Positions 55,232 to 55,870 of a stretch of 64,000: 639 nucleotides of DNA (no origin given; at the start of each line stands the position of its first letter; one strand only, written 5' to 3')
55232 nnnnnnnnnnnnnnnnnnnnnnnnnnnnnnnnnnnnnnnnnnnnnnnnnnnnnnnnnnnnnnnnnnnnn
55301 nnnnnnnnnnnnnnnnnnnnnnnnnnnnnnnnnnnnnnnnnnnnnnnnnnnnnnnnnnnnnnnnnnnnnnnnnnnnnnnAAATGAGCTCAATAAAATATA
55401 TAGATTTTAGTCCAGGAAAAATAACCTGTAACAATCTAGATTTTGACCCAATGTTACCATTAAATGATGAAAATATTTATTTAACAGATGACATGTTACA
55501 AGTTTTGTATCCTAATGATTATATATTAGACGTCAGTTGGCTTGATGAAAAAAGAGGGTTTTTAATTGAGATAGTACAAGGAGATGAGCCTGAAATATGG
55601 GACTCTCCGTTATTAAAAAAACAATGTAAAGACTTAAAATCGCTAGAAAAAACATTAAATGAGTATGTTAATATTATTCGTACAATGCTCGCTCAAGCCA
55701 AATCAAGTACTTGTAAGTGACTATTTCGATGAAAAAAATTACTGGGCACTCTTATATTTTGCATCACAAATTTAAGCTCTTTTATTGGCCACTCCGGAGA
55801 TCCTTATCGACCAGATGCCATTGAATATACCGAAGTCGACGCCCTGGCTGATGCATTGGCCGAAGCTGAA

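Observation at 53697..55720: Candidate toxin/immunity-like pair: secreted 560-aa protein with a basic C-terminal module, translationally coupled to a 112-aa acidic ORF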

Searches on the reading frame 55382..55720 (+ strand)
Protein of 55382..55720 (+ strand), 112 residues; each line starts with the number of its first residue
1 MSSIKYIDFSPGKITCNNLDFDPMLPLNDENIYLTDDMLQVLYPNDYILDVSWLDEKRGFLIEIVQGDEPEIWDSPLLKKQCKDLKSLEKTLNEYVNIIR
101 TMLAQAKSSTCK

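Call 3: search_protein_families(library=pfam, proteins=[window:55382-55720:+], max_evalue=0.1)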
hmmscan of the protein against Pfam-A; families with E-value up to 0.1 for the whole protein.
window:55382-55720:+ (112 aa): 0 families

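Call 5: search_solved_structures(query=window:55382-55720:+, max_evalue=10, show_alignments=2)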
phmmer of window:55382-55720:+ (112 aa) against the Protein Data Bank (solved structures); distinct sequences matched with E-value up to 10: 11.
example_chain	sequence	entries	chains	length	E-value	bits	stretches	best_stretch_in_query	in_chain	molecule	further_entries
4n14_A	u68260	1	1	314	0.89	12.9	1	7-79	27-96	Cell division cycle protein 20 homolog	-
4ggc_A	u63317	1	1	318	0.89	12.9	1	7-79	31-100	Cell division cycle protein 20 homolog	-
1n0e_A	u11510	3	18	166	1.1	12.7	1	31-91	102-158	Protein mraZ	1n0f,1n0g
1lkt_A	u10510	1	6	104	1.1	12.6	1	10-74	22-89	TAILSPIKE PROTEIN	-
5lcw_Q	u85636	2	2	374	1.1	12.6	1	7-79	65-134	Cell division cycle protein 20 homolog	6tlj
8eb7_0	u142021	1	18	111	1.2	12.5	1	10-75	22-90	Tail spike protein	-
4gga_A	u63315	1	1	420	1.3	12.4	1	7-79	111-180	Cell division cycle protein 20 homolog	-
4ggd_A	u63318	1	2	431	1.4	12.3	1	7-79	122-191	Cell division cycle protein 20 homolog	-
1t2k_D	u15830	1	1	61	1.4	12.3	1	70-108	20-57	Cyclic-AMP-dependent transcription factor ATF-2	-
5g04_R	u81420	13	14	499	1.8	12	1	7-79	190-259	CELL DIVISION CYCLE PROTEIN 20 HOMOLOG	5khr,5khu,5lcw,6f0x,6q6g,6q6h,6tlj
8waf_A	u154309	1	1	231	2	11.8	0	46-95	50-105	Protein CHUP1, chloroplastic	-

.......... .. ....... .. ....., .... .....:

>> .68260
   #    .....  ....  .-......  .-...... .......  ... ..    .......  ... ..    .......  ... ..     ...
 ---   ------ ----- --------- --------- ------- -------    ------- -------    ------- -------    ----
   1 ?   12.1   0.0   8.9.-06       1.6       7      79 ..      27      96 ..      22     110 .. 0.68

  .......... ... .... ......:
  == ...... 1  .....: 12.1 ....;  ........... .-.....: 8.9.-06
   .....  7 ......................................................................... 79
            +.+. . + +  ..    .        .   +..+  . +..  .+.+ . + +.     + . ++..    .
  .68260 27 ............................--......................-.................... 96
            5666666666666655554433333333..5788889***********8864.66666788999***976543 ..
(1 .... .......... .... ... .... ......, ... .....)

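Call 6: search_protein_families(library=ncbifam, proteins=[window:55382-55720:+], max_evalue=1)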
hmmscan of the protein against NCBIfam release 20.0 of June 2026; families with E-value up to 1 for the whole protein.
window:55382-55720:+ (112 aa): 0 families

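Call 13: find_homologous_proteins(query=window:55382-55720:+, max_evalue=0.01)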
Query window:55382-55720:+ (112 aa): 1 proteins with E <= 0.01 among 4 candidates.
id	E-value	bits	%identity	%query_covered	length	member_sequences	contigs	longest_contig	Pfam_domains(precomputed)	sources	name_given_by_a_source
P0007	4.6e-69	247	100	100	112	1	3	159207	-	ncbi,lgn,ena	-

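Call 30: search_protein_families(library=pfam, alignment_id=A3, max_evalue=0.1)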
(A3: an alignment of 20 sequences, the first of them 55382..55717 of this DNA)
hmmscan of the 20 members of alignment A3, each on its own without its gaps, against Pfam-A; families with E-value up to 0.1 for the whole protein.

A. member 1, window:55382-55717:+ (112 aa): 0 families

B. families by the number of members that match (of 20 scanned): 1 family
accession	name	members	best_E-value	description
PF14453.12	ThiS-like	1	0.083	ThiS-like ubiquitin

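Call 31: search_solved_structures(query=A3, max_evalue=1, show_alignments=1)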
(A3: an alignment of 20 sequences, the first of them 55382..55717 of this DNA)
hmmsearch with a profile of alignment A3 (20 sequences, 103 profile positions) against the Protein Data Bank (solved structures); distinct sequences matched with E-value up to 1: 0.

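Call 39: find_encoding_contigs(protein=window:55382-55720:+, flank=1000, max_places=10)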
Protein window:55382-55720:+ (112 aa): 6 contigs read that carry it; 3 places shown.
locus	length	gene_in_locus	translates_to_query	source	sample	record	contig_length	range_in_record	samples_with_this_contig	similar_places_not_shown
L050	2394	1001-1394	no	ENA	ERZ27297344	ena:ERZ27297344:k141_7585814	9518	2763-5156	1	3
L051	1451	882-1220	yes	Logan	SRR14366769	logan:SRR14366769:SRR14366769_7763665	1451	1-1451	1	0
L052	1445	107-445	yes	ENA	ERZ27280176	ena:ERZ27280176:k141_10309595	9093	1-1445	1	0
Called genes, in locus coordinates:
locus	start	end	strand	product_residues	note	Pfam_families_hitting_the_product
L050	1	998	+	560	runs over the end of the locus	-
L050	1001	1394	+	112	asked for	-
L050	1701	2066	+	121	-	-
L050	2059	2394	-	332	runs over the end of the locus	PF00953:Glycos_transf_4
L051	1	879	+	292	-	?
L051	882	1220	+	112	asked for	-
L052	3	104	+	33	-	?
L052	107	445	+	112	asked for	-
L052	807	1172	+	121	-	-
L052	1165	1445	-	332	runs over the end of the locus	PF00953:Glycos_transf_4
